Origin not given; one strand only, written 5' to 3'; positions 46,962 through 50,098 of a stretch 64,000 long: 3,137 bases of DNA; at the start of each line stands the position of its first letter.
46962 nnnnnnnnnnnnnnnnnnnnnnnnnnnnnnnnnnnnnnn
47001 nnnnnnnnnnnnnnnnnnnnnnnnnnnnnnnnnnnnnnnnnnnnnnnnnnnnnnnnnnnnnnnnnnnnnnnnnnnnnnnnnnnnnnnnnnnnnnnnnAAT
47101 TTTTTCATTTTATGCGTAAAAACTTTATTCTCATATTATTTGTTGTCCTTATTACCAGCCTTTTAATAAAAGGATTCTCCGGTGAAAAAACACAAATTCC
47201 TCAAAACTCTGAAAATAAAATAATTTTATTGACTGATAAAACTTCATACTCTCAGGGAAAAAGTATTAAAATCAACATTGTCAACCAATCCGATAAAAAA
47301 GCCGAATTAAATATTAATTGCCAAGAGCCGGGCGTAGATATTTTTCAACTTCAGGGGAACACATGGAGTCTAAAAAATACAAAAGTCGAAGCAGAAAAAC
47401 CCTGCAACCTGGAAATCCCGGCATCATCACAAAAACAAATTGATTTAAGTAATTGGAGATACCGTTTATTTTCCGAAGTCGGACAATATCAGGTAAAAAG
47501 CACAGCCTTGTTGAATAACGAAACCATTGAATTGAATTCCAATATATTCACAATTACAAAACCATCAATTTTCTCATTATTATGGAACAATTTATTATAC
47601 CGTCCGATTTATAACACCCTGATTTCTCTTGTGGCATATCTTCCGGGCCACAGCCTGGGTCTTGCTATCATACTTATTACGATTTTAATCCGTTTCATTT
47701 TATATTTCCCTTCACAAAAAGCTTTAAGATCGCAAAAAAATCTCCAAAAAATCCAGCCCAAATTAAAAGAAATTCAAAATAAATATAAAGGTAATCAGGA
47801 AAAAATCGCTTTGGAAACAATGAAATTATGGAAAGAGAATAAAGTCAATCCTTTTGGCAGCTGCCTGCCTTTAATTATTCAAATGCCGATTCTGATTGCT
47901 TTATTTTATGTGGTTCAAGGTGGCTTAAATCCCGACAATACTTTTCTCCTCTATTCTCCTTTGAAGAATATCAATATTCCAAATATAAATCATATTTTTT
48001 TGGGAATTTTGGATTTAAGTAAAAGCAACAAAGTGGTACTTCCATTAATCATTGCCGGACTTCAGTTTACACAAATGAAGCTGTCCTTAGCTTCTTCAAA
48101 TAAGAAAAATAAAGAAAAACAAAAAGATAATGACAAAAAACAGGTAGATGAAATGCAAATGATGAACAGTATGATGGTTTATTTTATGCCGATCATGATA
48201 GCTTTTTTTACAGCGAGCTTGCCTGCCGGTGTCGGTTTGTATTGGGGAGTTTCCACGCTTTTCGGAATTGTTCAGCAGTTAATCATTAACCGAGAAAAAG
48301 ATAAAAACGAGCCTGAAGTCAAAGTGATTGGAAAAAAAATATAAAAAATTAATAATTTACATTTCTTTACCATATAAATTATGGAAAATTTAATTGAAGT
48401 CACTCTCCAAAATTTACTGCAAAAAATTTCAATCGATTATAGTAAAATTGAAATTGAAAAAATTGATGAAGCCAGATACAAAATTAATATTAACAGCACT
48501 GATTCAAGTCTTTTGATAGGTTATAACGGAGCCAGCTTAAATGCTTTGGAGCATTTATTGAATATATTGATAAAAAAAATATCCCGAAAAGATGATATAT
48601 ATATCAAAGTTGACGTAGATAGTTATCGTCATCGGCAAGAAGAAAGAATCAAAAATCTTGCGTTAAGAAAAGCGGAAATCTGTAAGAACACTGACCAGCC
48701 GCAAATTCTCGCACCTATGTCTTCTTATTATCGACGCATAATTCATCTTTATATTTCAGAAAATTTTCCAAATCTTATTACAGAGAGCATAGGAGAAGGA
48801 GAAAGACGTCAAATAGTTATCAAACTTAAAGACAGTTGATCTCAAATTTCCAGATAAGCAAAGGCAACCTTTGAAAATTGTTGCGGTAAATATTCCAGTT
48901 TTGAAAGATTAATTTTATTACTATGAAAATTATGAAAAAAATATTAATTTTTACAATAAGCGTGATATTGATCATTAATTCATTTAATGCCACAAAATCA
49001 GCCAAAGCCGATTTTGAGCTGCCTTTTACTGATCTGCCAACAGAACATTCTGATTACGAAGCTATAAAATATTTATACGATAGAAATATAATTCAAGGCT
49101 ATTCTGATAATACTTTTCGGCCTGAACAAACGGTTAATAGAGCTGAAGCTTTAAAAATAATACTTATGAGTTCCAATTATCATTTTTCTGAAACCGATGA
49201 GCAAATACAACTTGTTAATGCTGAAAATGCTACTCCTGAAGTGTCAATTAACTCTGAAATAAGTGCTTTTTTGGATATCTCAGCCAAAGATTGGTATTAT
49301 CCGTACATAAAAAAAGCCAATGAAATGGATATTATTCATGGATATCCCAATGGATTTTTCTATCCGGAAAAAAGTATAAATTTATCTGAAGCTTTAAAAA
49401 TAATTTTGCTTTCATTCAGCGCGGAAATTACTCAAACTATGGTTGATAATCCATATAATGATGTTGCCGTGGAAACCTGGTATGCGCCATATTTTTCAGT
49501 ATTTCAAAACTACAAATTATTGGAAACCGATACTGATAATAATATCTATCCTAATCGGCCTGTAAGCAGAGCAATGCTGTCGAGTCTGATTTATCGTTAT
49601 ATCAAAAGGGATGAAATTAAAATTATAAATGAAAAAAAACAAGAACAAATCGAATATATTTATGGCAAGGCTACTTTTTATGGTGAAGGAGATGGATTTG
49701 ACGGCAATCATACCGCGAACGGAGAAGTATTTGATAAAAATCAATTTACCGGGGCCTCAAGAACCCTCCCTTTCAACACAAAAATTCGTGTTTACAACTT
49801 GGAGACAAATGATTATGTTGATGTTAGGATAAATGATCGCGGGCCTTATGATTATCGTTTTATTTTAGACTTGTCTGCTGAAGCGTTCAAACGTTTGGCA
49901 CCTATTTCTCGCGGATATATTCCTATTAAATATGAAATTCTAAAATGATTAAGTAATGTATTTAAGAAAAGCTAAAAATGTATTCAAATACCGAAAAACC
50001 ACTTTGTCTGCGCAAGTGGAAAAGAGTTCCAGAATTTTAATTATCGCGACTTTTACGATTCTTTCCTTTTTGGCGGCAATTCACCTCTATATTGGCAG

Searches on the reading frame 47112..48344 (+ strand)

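Call 51: search_protein_families(library=pfam, proteins=[window:47112-48344:+], max_evalue=0.001)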
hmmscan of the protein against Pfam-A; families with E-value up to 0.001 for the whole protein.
window:47112-48344:+ (410 aa): 1 family
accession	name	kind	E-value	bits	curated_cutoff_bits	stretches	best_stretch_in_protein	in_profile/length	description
PF02096.25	60KD_IMP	-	1.3e-51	175.2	35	1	183-394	2-163/163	60Kd inner membrane protein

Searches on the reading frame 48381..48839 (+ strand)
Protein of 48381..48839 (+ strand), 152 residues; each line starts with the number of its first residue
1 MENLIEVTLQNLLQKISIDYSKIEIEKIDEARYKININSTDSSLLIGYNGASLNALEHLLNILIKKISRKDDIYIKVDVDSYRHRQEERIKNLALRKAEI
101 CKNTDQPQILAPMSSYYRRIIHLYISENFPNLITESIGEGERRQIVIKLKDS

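Call 51: search_protein_families(library=pfam, proteins=[window:48381-48839:+], max_evalue=0.001)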
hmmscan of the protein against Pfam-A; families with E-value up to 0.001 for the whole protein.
window:48381-48839:+ (152 aa): 3 families
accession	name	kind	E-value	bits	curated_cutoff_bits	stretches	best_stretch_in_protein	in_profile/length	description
PF01424.28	R3H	-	3.1e-14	53.2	26.8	1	89-148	2-59/60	R3H domain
PF13083.13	KH_KhpA-B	-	4.6e-08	33.3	32.1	1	9-68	4-66/73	KhpA/KhpB, KH domain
PF07650.23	KH_2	-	0.00012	22.3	22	1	17-77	14-70/78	KH domain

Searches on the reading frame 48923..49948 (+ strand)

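Call 51: search_protein_families(library=pfam, proteins=[window:48923-49948:+], max_evalue=0.001)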
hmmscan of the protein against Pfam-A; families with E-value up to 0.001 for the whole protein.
window:48923-49948:+ (341 aa): 2 families
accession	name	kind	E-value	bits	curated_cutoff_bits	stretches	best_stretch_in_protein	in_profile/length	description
PF00395.25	SLH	-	9.4e-29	99.6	20.8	2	34-76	1-43/44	S-layer homology domain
PF03330.24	DPBB_1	-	3e-20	72.7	28.8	1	248-337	4-83/83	Lytic transglycolase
